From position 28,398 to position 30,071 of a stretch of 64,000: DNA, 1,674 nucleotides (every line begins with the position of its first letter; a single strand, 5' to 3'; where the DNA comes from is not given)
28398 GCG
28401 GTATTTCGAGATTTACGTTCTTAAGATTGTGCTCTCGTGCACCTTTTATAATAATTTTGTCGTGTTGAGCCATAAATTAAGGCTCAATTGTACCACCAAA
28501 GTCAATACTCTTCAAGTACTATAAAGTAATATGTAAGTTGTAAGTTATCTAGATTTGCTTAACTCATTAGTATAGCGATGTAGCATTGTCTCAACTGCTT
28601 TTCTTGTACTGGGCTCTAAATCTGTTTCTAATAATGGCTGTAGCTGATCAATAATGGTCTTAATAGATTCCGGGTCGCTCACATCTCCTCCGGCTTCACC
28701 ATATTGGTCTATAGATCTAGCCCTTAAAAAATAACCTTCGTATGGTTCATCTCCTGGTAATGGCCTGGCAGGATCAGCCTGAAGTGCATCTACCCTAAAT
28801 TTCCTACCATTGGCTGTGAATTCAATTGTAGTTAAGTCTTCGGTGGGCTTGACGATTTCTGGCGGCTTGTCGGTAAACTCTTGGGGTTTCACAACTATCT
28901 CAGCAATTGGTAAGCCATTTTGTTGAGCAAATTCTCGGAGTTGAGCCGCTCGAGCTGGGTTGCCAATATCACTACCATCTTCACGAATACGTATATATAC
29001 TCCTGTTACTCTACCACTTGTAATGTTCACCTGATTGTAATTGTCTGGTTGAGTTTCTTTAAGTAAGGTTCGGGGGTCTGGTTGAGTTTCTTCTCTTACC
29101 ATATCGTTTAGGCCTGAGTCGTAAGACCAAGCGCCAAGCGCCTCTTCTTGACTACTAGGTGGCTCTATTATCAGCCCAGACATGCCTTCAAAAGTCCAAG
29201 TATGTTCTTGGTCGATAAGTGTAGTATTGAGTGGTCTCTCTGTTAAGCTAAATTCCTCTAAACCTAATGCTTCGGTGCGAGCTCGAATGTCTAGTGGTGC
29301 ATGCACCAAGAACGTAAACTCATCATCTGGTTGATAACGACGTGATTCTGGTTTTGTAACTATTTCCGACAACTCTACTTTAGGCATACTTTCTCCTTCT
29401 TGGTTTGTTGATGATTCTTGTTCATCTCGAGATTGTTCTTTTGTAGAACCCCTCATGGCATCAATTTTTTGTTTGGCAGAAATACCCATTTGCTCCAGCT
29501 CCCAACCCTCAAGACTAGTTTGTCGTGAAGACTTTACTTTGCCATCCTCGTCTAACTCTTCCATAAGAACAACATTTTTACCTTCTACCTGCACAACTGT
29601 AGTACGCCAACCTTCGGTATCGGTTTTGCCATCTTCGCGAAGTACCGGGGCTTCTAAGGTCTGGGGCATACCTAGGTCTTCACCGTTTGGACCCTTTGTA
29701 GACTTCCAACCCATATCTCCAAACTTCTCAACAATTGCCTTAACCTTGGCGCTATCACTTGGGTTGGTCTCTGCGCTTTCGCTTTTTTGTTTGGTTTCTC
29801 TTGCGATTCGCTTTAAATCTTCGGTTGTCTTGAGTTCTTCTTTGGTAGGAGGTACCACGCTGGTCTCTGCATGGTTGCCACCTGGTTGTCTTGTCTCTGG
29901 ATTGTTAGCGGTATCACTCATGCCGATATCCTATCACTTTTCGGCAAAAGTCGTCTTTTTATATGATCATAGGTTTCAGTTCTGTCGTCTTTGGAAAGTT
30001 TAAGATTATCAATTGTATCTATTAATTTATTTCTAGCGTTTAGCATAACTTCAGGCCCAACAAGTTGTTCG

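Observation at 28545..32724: uvrB is translationally coupled to two uncharacterised proteins (267 aa and 458 aa) inside the UvrABC neighbourhood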

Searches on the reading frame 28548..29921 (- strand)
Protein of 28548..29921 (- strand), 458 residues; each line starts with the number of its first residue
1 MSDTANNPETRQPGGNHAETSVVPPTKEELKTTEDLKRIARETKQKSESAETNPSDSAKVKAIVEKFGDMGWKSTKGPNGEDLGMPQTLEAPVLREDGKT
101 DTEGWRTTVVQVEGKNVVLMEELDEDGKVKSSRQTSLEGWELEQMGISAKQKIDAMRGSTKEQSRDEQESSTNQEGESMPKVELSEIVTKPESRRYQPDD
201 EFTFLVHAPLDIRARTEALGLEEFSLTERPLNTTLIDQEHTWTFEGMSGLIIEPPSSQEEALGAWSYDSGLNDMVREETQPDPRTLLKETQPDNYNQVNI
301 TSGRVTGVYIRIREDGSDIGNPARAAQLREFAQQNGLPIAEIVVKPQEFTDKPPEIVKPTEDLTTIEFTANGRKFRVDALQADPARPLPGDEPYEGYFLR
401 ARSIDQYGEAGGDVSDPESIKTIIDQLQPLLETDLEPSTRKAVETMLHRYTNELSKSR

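Call 6: search_protein_families(library=pfam, proteins=[window:28548-29921:-], max_evalue=1)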
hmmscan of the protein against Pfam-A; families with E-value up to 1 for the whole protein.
window:28548-29921:- (458 aa): 1 family
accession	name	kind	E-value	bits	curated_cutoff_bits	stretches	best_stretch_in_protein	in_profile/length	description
PF12283.13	Protein_K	-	0.087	13.5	25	1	414-443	25-54/56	Bacteriophage protein K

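Call 7: search_protein_families(library=ncbifam, proteins=[window:28548-29921:-], max_evalue=1)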
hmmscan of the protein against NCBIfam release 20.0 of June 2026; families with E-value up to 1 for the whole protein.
window:28548-29921:- (458 aa): 0 families

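Call 8: search_protein_families(library=padloc, proteins=[window:28548-29921:-], max_evalue=1)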
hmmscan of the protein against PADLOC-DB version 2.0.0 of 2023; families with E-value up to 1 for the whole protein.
window:28548-29921:- (458 aa): 0 families

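Call 9: search_protein_families(library=phrogs, proteins=[window:28548-29921:-], max_evalue=1)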
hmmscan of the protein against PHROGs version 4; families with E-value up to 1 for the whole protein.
window:28548-29921:- (458 aa): 1 family
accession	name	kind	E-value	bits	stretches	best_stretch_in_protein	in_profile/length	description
phrog_1713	-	unknown function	0.28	12.3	1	415-443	26-54/56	-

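Call 11: search_solved_structures(query=window:28548-29921:-, max_evalue=10)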
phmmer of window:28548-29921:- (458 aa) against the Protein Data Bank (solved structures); distinct sequences matched with E-value up to 10: 5.
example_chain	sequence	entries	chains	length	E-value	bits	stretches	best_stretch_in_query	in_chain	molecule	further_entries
3o49_A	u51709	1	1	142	0.28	13.6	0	291-331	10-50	de novo designed beta-trefoil architecture with symmetric primary structure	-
3o4a_A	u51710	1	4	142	0.4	13.1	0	291-331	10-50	de novo designed beta-trefoil architecture with symmetric primary structure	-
1j0c_A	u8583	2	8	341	1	11.8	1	287-326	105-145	1-aminocyclopropane-1-carboxylate deaminase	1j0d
1f2d_A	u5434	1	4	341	1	11.8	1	287-326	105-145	1-AMINOCYCLOPROPANE-1-CARBOXYLATE DEAMINASE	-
1j0e_A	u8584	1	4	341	1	11.8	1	287-326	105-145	1-aminocyclopropane-1-carboxylate deaminase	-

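Call 13: find_homologous_proteins(query=window:28548-29921:-)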
Query window:28548-29921:- (458 aa): 19 proteins with E <= 0.001 among 8000 candidates.
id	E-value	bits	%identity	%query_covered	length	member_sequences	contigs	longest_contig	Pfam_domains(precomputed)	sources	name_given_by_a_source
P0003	2.4e-298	1007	100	100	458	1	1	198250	-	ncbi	-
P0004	2.8e-256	869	86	100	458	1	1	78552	-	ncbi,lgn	-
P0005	1.1e-152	527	82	62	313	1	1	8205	-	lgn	-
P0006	2.0e-128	448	70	61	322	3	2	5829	-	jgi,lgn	jgi:hypothetical protein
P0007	3.8e-128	447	69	64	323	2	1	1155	-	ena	-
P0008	2.4e-125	437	67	64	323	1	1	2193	-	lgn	-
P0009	4.0e-125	437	67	64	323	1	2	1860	-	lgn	-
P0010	2.5e-124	434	67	64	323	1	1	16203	-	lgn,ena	-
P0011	1.3e-123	432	67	64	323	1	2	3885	-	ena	-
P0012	4.5e-120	420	69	59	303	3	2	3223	-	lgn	-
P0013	1.5e-117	412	66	61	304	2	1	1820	-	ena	-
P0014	4.3e-115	404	64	61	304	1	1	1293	-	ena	-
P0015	4.0e-99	351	59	59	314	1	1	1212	-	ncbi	-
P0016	5.7e-98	347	54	64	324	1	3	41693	-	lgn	-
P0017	1.8e-97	346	59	59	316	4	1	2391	-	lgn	-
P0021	2.4e-81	292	51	59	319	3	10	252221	-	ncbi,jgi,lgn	-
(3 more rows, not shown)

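Call 16: find_encoding_contigs(protein=P0021, flank=8000, max_places=4)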
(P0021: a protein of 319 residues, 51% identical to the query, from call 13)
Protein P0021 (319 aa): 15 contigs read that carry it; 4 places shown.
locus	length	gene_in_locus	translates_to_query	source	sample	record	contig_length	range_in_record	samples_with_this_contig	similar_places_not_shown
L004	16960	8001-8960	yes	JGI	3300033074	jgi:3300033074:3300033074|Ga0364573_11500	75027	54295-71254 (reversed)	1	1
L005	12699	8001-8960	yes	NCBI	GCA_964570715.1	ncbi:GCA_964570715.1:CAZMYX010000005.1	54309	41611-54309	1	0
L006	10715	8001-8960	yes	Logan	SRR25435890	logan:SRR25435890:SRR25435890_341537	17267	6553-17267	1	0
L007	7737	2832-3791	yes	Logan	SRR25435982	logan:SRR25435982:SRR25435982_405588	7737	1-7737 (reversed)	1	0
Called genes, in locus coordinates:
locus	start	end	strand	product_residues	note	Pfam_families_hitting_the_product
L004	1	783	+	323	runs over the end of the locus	PF00294:PfkB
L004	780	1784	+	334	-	PF00294:PfkB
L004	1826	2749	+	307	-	PF00070:Pyr_redox (faint), PF00890:FAD_binding_2 (weak), PF01134:GIDA (faint), PF01946:Thi4 (faint), PF03486:HI0933_like (faint), PF07992:Pyr_redox_2, PF12831:FAD_oxidored (weak), PF13738:Pyr_redox_3, +1 more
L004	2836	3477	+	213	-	-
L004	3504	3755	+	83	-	PF00462:Glutaredoxin, PF13417:GST_N_3 (weak)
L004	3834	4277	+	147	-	-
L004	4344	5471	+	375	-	PF02557:VanY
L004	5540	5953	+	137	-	-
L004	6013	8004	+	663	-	PF00270:DEAD (faint), PF04851:ResIII, PF17757:UvrB_inter, PF27431:UvrB_3rd, PF00271:Helicase_C, PF12344:UvrB, PF02151:UVR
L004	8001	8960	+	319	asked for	-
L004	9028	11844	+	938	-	PF00005:ABC_tran (faint), PF02463:SMC_N (faint), PF03193:RsgA_GTPase (faint), PF13191:AAA_16 (faint), PF13304:AAA_21 (faint), PF13555:AAA_29 (faint), PF17760:UvrA_inter, PF17755:UvrA_DNA-bind, +1 more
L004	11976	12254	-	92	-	-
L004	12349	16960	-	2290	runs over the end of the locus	-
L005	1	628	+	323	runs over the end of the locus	PF00294:PfkB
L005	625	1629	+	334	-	PF00294:PfkB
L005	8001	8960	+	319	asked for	-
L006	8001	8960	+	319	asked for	-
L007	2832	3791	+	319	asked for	-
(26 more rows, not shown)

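Call 17: find_encoding_contigs(protein=P0016, flank=8000, max_places=3)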
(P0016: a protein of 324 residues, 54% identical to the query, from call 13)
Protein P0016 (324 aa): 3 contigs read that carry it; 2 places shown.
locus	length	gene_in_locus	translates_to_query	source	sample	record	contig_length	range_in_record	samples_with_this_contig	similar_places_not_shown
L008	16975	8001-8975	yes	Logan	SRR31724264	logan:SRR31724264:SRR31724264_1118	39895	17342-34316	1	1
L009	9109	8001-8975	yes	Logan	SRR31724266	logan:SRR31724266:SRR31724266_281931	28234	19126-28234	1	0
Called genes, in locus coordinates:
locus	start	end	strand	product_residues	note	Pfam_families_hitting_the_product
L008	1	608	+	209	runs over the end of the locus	PF00834:Ribul_P_3_epim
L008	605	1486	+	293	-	PF00456:Transketolase_N, PF13292:DXP_synthase_N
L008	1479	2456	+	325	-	PF02779:Transket_pyr, PF22613:Transketolase_C_1 (weak), PF02780:Transketolase_C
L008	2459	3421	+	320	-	PF00294:PfkB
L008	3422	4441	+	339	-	PF00294:PfkB, PF08543:Phos_pyr_kin (weak)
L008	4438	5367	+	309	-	PF00890:FAD_binding_2 (weak), PF01946:Thi4 (faint), PF03486:HI0933_like (faint), PF07992:Pyr_redox_2, PF12831:FAD_oxidored (weak), PF13450:NAD_binding_8 (faint), PF13738:Pyr_redox_3, PF00070:Pyr_redox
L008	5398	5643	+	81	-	PF00462:Glutaredoxin, PF13417:GST_N_3 (weak)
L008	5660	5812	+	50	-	-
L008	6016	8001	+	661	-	PF00270:DEAD (faint), PF04851:ResIII, PF17757:UvrB_inter, PF27431:UvrB_3rd, PF00271:Helicase_C, PF12344:UvrB, PF02151:UVR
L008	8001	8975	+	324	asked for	-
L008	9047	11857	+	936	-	PF00005:ABC_tran (faint), PF02463:SMC_N (faint), PF03193:RsgA_GTPase (faint), PF13191:AAA_16 (faint), PF13304:AAA_21 (faint), PF13476:AAA_23 (faint), PF17760:UvrA_inter, PF17755:UvrA_DNA-bind, +2 more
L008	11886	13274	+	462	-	PF00875:DNA_photolyase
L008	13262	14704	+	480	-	PF04244:DPRP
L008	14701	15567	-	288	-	PF00892:EamA, PF03151:TPT (faint), PF00892:EamA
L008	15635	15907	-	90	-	-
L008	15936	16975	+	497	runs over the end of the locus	PF01541:GIY-YIG, PF08459:UvrC_RNaseH_dom, PF14520:HHH_5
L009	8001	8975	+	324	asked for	-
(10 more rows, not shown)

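Call 18: find_encoding_contigs(protein=P0010, flank=8000, max_places=3)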
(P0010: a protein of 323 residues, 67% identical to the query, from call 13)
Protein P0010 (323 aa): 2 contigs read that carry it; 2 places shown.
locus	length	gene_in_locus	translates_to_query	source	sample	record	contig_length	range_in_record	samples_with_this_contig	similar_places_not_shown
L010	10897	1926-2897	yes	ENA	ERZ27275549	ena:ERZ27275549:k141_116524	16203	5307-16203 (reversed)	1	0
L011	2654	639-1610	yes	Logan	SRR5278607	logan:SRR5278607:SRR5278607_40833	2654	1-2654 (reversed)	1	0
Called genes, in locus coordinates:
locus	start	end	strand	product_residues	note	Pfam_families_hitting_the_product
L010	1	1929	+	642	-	?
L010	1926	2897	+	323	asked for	-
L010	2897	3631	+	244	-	-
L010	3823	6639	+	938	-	PF00005:ABC_tran (faint), PF02463:SMC_N (faint), PF03193:RsgA_GTPase (faint), PF13191:AAA_16 (faint), PF13304:AAA_21 (faint), PF13555:AAA_29 (faint), PF17760:UvrA_inter, PF17755:UvrA_DNA-bind, +1 more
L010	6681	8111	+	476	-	PF01541:GIY-YIG (weak), PF12826:HHH_2 (faint), PF27096:UvrC_M (weak), PF08459:UvrC_RNaseH_dom, PF14520:HHH_5 (weak)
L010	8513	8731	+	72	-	PF03840:SecG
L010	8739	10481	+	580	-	PF00496:SBP_bac_5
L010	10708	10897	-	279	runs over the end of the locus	PF06737:Transglycosylas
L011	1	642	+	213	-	?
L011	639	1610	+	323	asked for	-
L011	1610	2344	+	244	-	-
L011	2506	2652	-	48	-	?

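Call 19: find_encoding_contigs(protein=P0005, flank=8000, max_places=3)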
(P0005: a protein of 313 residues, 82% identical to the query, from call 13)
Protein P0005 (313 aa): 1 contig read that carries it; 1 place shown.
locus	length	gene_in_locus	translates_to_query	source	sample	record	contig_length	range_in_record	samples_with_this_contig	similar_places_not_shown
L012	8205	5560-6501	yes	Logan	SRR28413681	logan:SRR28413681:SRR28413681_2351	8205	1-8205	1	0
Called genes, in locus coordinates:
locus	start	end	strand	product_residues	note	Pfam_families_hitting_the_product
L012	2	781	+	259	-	?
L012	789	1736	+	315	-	PF01946:Thi4 (faint), PF00890:FAD_binding_2 (weak), PF03486:HI0933_like (faint), PF07992:Pyr_redox_2, PF12831:FAD_oxidored (faint), PF13450:NAD_binding_8 (faint), PF13738:Pyr_redox_3, PF00070:Pyr_redox (weak)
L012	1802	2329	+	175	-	-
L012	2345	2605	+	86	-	PF00462:Glutaredoxin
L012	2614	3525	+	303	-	-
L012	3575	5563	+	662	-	PF00270:DEAD (faint), PF04851:ResIII, PF17757:UvrB_inter, PF27431:UvrB_3rd, PF00271:Helicase_C, PF12344:UvrB, PF02151:UVR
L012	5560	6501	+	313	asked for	-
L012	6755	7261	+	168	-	-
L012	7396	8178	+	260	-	-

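Call 33: search_protein_representatives(alignment_id=A2)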
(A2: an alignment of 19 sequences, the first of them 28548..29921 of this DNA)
Query: 19 sequences, 323 profile positions. Proteins with E-value up to 0.001 (for the whole library): 73; up to 1e-10: 29; up to 1e-30: 9. The best 73 are listed.
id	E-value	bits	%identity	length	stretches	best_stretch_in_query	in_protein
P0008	4.4e-157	538.9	-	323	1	2-322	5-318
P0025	5.8e-100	351.2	-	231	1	93-321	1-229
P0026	1.7e-72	260.9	-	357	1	3-314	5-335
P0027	6.4e-68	245.9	-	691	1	17-317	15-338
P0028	5.3e-53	196.9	-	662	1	39-301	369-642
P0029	3.8e-50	187.5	-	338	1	14-301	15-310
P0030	6.1e-46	173.7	-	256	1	90-319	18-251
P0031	4.9e-43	164.1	-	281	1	55-297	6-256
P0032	2.1e-42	162.1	-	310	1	39-298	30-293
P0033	6.7e-30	121.0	-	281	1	44-309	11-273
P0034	1.2e-29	120.2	-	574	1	21-299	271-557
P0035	2.0e-29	119.4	-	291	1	48-304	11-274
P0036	2.9e-29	118.9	-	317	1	43-295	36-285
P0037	9.9e-28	113.9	-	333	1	24-306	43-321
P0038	1.2e-27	113.6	-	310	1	61-276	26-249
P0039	3.9e-27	111.9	-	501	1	39-315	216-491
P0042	3.1e-26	108.9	-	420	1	8-301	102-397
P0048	1.1e-11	61.1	-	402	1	95-224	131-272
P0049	2.2e-11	60.1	-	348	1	95-225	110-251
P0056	1.4e-08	50.9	-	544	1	93-225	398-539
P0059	3.9e-08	49.5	-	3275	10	261-305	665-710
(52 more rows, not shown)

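Call 37: search_protein_families(library=pfam, alignment_id=A5, max_evalue=0.01)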
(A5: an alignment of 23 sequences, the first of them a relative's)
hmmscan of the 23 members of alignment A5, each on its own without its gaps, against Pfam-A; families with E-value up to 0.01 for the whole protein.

A. member 1, P0027 (691 aa): 0 families

B. families by the number of members that match (of 23 scanned): 2 families
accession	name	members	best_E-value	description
PF06401.16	Alpha-2-MRAP_C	1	0.00028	Alpha-2-macroglobulin RAP, C-terminal domain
PF05198.21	IF3_N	1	0.0022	Translation initiation factor IF-3, N-terminal domain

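Call 38: search_protein_families(library=pfam, alignment_id=A6, max_evalue=0.01)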
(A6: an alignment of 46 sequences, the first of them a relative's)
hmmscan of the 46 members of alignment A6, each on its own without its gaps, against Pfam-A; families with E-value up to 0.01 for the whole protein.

A. member 1, P0048 (402 aa): 0 families

B. families by the number of members that match (of 46 scanned): 11 families
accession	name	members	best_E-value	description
PF00041.27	fn3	1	9.3e-49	Fibronectin type III domain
PF25788.1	Ig_Rha78A_N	1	3.2e-36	Rha78A-like, N-terminal immunoglobulin domain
PF02270.21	TFIIF_beta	1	3e-15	TFIIF, beta subunit HTH domain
PF01108.23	Tissue_fac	1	2.9e-14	Tissue factor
PF21200.3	Glyco_hydro_39_C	1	2.8e-07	Alpha-L-iduronidase C-terminal domain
PF19077.6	Big_13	1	1.4e-05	Bacterial Ig-like domain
PF06029.17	AlkA_N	1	0.00013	AlkA N-terminal domain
PF13585.12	CHU_C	1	0.0005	CHU_C Type IX secretion signal domain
PF07706.17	TAT_ubiq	1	0.0011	Aminotransferase ubiquitination site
PF17792.6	ThiD2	1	0.0078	ThiD2 family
PF05589.17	DUF768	1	0.0094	Protein of unknown function (DUF768)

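Call 44: find_related_loci(query=A2, collection=genome_contigs, flank=6000)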
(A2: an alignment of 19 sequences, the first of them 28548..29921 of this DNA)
Query A2 (458 aa) in genome_contigs; peptide patterns used: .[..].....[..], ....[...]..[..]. (x = any residue, [..] = any of these).
20 stretches matched a pattern; 2 encode a relative of the query (tblastn E <= 1e-3); 2 distinct loci.
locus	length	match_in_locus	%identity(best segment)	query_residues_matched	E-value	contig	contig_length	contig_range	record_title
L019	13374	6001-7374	86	1-458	0e+0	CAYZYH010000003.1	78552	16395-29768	MAG TPA_asm: uncultured Candidatus Saccharibacteria bacterium isolate SRP342105_co1_503 genome assembly, contig: NODE_39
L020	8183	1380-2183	59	181-450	2e-105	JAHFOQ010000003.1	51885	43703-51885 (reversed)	MAG: bacterium isolate nzgw507 NODE_259_length_51886_cov_4.764242, whole genome shotgun sequence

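Call 47: find_encoding_contigs(protein=P0026, flank=6000, max_places=2)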
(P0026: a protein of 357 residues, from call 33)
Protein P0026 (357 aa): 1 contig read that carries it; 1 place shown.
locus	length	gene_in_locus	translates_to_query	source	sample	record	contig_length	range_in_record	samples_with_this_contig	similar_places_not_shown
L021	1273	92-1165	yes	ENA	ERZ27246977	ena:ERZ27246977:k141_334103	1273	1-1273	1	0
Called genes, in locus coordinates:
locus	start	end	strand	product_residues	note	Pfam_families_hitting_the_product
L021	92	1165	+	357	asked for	-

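Call 48: find_encoding_contigs(protein=P0028, flank=6000, max_places=2)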
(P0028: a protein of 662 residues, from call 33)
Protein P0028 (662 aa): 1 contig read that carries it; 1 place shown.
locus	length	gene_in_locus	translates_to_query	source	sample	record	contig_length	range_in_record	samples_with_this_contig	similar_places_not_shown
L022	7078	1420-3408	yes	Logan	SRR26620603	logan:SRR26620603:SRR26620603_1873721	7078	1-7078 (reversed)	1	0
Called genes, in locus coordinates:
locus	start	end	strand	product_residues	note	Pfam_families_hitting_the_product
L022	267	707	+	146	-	PF00293:NUDIX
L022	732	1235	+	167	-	PF21820:DUF6886 (faint)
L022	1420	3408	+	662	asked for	-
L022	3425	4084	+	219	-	-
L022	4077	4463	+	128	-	PF00293:NUDIX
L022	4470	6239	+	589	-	PF00005:ABC_tran, PF02463:SMC_N (faint), PF13304:AAA_21 (faint)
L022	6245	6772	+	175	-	-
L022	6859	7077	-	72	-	?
